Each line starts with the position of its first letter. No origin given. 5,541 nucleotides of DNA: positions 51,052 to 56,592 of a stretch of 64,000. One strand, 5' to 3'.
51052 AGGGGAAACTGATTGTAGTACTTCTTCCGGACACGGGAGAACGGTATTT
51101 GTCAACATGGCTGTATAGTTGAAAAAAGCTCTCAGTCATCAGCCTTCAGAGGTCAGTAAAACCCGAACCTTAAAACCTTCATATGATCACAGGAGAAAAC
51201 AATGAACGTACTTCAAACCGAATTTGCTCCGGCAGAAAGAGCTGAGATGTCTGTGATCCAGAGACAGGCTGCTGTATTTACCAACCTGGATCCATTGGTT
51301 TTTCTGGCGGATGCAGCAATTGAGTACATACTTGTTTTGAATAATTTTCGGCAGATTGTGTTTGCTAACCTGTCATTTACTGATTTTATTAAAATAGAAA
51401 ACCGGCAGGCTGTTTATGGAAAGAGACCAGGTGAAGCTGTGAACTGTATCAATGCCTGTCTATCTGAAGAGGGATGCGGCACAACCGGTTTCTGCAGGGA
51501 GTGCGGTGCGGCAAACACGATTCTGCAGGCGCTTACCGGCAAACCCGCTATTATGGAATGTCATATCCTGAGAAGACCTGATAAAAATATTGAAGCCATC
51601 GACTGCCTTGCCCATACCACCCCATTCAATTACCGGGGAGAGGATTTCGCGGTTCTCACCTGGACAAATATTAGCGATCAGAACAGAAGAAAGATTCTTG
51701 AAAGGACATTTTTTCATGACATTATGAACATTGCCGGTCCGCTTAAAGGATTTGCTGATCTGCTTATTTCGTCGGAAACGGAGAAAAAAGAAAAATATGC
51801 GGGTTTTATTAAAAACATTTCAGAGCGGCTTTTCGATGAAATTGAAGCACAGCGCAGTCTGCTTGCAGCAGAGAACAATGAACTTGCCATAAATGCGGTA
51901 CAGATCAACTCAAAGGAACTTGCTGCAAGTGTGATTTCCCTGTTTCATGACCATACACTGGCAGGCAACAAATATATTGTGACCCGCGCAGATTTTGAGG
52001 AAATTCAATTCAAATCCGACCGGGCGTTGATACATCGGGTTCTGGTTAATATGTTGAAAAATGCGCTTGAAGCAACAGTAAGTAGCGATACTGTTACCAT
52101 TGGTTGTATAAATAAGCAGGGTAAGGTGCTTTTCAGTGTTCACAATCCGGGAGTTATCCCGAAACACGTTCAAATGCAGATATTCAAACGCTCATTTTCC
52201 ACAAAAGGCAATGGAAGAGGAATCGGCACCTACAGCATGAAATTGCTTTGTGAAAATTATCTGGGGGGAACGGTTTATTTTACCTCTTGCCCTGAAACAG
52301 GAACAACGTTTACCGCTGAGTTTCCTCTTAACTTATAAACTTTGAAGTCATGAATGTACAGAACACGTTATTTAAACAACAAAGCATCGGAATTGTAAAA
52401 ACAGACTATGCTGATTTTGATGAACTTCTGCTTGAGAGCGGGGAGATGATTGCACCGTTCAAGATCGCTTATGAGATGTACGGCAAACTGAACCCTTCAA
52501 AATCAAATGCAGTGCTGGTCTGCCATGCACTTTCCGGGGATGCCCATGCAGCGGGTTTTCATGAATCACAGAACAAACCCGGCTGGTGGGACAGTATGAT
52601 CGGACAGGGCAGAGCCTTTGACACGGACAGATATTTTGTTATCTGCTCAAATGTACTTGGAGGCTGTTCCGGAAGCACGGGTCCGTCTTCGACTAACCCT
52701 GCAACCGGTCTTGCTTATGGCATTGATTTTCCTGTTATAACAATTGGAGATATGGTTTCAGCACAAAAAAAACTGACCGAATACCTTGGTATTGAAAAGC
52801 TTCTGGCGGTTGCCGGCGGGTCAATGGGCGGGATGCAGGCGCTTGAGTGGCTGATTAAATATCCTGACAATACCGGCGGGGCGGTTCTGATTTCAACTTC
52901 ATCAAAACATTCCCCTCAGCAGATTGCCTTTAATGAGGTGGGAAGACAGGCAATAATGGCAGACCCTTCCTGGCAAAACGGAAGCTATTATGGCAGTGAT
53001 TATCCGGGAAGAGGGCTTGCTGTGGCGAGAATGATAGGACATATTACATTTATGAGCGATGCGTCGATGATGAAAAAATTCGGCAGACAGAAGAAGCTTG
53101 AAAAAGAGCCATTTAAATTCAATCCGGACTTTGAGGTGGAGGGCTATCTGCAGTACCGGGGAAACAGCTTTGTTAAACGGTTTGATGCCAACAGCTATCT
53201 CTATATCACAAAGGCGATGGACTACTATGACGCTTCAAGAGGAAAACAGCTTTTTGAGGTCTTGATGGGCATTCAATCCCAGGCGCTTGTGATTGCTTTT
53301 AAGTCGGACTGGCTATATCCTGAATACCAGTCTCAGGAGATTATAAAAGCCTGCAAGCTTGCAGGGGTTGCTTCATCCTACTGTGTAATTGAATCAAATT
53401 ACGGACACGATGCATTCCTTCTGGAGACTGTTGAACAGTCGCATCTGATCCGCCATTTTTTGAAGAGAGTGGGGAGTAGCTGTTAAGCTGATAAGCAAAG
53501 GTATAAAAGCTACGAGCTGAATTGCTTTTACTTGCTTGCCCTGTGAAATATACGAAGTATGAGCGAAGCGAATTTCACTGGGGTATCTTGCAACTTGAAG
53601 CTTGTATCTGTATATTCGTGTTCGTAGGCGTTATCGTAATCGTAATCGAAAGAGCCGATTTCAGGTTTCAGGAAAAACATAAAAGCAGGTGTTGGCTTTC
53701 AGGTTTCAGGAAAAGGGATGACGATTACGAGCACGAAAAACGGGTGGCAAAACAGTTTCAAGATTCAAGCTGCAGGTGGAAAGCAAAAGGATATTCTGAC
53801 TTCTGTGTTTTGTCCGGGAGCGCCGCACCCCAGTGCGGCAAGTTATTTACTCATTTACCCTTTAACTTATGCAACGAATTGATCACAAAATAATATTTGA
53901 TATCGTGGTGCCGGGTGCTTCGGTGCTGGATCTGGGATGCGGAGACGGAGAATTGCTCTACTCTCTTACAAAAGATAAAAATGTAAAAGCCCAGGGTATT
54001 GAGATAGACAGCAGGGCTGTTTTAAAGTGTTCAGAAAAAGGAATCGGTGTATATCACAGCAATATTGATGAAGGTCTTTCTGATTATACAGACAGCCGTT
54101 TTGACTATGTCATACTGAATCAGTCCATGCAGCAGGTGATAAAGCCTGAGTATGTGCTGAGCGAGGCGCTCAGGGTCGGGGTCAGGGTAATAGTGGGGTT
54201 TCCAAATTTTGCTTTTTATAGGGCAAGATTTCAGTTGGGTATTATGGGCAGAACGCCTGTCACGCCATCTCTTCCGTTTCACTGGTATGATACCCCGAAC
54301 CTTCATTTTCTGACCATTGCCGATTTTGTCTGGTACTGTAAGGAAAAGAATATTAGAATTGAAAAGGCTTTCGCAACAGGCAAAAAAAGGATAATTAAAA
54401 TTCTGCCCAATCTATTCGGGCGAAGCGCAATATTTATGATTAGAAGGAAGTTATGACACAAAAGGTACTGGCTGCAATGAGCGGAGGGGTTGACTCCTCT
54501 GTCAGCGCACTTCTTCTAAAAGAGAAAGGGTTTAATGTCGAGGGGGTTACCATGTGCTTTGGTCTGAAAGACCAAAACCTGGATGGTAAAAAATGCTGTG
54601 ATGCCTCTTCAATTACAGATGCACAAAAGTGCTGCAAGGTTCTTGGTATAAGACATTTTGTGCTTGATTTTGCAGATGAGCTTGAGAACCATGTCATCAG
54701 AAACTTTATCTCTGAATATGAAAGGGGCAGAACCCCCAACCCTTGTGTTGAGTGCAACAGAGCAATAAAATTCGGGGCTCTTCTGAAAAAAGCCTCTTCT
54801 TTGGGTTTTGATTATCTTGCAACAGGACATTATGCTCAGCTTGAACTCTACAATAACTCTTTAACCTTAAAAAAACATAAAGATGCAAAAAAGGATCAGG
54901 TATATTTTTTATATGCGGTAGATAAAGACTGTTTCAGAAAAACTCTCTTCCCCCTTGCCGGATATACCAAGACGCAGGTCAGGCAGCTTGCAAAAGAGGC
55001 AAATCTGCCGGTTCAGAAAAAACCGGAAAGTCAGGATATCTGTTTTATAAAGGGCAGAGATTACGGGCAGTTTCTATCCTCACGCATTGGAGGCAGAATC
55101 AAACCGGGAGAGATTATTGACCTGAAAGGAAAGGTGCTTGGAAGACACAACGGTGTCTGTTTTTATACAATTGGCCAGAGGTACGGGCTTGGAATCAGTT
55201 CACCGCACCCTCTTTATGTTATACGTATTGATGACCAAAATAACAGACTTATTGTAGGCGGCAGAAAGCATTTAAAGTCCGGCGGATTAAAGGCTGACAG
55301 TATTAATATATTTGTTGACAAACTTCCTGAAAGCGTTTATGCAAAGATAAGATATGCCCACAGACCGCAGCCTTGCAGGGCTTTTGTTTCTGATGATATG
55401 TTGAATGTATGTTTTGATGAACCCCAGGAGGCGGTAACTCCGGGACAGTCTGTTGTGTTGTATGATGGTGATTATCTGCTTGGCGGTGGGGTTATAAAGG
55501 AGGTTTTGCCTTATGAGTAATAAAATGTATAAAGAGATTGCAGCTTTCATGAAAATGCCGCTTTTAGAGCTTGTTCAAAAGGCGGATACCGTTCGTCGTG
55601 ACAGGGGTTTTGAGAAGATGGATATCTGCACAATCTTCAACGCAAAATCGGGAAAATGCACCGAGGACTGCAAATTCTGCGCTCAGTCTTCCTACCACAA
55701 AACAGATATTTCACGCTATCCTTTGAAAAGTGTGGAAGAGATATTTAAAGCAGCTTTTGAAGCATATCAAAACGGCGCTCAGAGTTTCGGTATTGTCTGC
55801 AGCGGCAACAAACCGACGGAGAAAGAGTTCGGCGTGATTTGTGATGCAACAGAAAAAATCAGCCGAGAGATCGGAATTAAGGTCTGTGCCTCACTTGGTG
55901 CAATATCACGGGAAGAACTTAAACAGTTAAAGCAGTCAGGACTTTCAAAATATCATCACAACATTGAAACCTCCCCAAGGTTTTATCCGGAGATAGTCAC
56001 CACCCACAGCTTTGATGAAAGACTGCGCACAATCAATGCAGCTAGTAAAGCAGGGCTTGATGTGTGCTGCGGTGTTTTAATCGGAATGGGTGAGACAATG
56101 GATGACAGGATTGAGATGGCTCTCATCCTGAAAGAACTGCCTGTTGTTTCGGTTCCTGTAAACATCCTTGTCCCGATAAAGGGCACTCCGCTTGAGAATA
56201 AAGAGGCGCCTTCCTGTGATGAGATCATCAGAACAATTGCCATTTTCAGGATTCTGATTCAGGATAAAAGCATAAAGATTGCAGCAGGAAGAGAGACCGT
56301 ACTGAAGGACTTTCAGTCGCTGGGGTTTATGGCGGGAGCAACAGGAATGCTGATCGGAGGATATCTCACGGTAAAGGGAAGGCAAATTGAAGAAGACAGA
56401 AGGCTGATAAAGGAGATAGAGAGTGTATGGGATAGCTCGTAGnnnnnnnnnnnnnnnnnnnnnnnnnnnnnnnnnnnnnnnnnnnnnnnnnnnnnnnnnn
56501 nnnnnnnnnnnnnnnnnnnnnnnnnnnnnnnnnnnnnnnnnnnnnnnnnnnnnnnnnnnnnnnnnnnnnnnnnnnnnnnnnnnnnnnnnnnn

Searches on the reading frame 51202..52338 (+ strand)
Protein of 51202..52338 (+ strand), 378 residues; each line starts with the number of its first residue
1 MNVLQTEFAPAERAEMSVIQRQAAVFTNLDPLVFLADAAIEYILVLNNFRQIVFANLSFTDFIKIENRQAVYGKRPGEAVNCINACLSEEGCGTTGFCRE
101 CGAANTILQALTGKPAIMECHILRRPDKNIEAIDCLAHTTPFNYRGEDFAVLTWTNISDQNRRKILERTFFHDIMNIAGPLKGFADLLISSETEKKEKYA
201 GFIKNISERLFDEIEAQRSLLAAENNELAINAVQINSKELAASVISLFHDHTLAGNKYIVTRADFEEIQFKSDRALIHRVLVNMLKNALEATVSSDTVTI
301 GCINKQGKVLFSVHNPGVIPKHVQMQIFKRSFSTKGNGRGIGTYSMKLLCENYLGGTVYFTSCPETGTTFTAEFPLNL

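Call 49: search_protein_families(library=pfam, proteins=[window:51202-52338:+], max_evalue=0.00001)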
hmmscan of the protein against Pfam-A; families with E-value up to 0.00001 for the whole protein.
window:51202-52338:+ (378 aa): 2 families
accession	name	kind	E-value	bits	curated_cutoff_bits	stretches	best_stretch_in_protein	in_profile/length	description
PF02518.31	HATPase_c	-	1.7e-15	57.8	26.4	1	273-377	2-110/111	Histidine kinase-, DNA gyrase B-, and HSP90-like ATPase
PF14501.12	HATPase_c_5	-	2.1e-07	31.2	22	1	277-359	6-87/102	GHKL domain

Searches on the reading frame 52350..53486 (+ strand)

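Call 49: search_protein_families(library=pfam, proteins=[window:52350-53486:+], max_evalue=0.00001)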
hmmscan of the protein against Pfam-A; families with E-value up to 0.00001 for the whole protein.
window:52350-53486:+ (378 aa): 1 family
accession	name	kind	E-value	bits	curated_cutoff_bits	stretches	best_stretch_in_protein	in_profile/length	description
PF00561.26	Abhydrolase_1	-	1.1e-22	81.4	25.8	1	54-359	2-244/245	alpha/beta hydrolase fold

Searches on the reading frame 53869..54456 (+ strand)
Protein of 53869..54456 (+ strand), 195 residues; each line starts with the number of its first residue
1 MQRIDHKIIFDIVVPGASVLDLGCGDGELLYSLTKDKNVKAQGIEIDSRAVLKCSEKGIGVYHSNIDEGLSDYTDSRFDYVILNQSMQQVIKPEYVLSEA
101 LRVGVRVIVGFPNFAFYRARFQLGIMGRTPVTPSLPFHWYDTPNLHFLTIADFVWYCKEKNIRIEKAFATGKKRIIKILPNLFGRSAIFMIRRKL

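Call 14: search_protein_families(library=pfam, proteins=[window:53869-54456:+], max_evalue=0.001)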
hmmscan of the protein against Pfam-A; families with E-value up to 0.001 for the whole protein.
window:53869-54456:+ (195 aa): 7 families
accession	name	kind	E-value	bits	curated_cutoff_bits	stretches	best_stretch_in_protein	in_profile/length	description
PF07021.18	MetW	-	4.5e-67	225.9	21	1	3-191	1-193/193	Methionine biosynthesis protein MetW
PF13847.12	Methyltransf_31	-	2.3e-10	40.7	27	1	16-103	4-100/145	Methyltransferase domain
PF13649.12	Methyltransf_25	-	3.1e-07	31.4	27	1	19-103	1-92/97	Methyltransferase domain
PF08241.18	Methyltransf_11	-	1.1e-06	29.6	21.2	1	20-103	1-86/95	Methyltransferase domain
PF13489.12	Methyltransf_23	-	6.9e-06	26.3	27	1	15-100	22-104/164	Methyltransferase domain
PF08242.18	Methyltransf_12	-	4.8e-05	24.4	30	1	20-100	1-88/98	Methyltransferase domain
PF05175.20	MTS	-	0.00013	22.1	23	1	18-89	34-110/170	Methyltransferase small domain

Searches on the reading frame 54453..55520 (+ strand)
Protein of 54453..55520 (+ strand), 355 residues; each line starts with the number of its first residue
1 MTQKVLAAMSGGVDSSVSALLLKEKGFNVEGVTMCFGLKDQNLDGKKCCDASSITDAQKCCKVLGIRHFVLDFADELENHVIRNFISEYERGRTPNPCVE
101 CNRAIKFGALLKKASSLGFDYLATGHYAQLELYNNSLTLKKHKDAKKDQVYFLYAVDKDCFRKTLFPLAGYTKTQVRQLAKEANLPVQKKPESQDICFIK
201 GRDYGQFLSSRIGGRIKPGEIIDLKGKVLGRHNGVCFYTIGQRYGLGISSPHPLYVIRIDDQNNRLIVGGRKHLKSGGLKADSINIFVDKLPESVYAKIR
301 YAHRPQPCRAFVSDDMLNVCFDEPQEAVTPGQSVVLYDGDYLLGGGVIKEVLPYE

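Call 49: search_protein_families(library=pfam, proteins=[window:54453-55520:+], max_evalue=0.00001)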
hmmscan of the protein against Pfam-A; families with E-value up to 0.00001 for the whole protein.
window:54453-55520:+ (355 aa): 4 families
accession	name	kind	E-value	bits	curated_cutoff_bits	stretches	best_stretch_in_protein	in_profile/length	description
PF03054.22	tRNA_Me_trans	-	1.1e-73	247.7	20.6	1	3-200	1-201/202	tRNA methyl transferase HUP domain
PF20259.3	tRNA_Me_trans_M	-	2.2e-19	69.2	27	1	206-269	2-65/66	tRNA methyl transferase PRC-barrel domain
PF20258.4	tRNA_Me_trans_C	-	8.5e-18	64.9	20.6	1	278-348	3-77/77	Aminomethyltransferase beta-barrel domain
PF24167.1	DUF7411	-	2e-06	27.9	28.7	0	5-46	3-43/194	Family of unknown function (DUF7411)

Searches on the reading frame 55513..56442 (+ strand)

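Call 49: search_protein_families(library=pfam, proteins=[window:55513-56442:+], max_evalue=0.00001)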
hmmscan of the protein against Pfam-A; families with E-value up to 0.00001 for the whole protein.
window:55513-56442:+ (309 aa): 2 families
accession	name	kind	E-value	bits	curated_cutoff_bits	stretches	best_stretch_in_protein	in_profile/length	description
PF06968.18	BATS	-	1.7e-23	83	22.2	1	215-301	1-84/88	Biotin and Thiamin Synthesis associated domain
PF04055.27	Radical_SAM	-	2.9e-23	83.3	29.5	1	47-203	5-163/166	Radical SAM superfamily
